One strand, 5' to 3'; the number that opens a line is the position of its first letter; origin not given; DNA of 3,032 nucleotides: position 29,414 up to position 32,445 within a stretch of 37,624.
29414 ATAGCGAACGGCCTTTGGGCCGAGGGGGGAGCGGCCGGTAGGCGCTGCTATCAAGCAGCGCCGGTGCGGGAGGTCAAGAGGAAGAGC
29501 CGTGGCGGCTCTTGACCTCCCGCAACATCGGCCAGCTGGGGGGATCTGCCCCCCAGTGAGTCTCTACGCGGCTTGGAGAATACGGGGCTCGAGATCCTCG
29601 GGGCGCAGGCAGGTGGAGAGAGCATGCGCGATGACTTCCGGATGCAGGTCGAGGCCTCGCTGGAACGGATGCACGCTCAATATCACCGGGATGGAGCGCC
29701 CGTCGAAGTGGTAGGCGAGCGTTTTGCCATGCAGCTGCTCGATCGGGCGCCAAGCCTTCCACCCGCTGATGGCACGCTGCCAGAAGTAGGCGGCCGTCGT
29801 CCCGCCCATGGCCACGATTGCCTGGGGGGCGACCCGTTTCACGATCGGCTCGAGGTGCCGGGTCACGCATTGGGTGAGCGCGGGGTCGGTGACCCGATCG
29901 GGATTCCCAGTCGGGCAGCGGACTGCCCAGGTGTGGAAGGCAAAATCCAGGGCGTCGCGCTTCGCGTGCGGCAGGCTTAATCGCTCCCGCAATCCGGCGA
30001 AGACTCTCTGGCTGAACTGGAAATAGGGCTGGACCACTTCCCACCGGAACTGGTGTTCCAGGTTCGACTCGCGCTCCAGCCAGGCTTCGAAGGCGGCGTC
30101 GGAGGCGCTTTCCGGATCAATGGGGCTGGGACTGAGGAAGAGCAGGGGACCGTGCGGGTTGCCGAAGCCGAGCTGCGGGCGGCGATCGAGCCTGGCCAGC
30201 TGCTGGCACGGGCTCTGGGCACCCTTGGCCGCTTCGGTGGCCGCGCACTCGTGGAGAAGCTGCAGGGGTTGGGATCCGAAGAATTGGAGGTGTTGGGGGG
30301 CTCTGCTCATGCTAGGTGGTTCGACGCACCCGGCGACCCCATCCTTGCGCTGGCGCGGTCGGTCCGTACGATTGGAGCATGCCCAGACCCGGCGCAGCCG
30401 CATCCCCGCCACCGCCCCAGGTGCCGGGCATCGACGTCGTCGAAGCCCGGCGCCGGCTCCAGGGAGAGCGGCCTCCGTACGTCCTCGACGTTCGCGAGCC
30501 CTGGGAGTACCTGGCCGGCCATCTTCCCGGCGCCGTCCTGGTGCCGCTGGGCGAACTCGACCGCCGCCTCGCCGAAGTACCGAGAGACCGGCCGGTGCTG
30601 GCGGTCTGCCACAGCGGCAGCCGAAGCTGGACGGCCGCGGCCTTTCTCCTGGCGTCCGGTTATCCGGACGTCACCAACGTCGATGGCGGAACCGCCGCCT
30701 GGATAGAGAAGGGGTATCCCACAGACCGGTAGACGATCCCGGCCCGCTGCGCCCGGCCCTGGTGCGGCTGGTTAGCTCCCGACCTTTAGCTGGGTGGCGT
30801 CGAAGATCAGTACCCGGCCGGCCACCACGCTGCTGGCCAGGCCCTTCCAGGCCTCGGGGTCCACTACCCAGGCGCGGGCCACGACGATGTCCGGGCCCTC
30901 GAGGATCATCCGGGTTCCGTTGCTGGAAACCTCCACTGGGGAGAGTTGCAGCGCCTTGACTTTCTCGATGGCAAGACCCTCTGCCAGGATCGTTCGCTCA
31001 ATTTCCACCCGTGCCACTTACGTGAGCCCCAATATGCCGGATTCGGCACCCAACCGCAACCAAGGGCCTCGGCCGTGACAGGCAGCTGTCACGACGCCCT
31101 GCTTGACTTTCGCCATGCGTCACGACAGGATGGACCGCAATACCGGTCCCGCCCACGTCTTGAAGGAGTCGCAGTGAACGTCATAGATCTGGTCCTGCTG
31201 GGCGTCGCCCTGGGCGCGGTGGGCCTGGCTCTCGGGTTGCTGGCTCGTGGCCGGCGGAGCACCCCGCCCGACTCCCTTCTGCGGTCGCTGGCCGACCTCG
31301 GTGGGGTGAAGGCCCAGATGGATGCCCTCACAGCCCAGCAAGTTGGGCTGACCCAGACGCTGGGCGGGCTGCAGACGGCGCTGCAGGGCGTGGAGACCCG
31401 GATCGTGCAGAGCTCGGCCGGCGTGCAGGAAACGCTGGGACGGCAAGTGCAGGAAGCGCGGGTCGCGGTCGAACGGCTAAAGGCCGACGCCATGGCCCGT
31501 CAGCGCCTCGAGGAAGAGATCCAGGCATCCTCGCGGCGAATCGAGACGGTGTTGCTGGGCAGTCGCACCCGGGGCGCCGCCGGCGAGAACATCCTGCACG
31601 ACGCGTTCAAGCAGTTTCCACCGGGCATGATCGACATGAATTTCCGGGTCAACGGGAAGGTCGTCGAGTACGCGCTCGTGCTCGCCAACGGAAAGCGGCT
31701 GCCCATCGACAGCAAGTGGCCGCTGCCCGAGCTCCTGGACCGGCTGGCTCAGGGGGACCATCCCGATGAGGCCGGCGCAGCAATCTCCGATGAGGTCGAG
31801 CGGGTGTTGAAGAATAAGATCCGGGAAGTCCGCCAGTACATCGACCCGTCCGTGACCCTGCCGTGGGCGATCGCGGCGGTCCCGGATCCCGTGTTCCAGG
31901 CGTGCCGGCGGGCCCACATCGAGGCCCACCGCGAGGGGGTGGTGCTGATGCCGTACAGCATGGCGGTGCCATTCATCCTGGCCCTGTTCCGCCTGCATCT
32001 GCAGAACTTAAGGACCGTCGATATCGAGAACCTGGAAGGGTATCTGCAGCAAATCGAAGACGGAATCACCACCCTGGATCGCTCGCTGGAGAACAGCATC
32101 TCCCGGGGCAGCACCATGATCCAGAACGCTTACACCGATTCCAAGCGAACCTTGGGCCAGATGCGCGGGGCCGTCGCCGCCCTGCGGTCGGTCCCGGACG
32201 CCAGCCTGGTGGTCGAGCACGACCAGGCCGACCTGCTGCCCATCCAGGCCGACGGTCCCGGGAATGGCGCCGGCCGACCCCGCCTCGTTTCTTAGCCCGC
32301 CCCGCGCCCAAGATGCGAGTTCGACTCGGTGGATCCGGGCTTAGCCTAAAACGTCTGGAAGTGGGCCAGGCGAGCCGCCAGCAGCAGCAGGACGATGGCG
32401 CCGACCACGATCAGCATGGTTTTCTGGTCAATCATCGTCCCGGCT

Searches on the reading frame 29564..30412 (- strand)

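Call 51: search_protein_families(library=pfam, proteins=[window:29564-30412:-], max_evalue=0.01)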
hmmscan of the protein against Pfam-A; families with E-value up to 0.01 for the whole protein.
window:29564-30412:- (282 aa): 1 family
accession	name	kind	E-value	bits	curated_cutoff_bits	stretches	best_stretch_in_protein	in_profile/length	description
PF03167.25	UDG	-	0.0012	19.3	24.3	1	82-249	2-118/141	Uracil DNA glycosylase superfamily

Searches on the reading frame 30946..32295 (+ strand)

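Call 51: search_protein_families(library=pfam, proteins=[window:30946-32295:+], max_evalue=0.01)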
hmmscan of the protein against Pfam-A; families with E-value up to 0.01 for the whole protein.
window:30946-32295:+ (449 aa): 1 family
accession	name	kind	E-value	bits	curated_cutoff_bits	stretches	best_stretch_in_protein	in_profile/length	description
PF02646.22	RmuC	-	1.3e-10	41.3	26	1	152-297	9-159/291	RmuC family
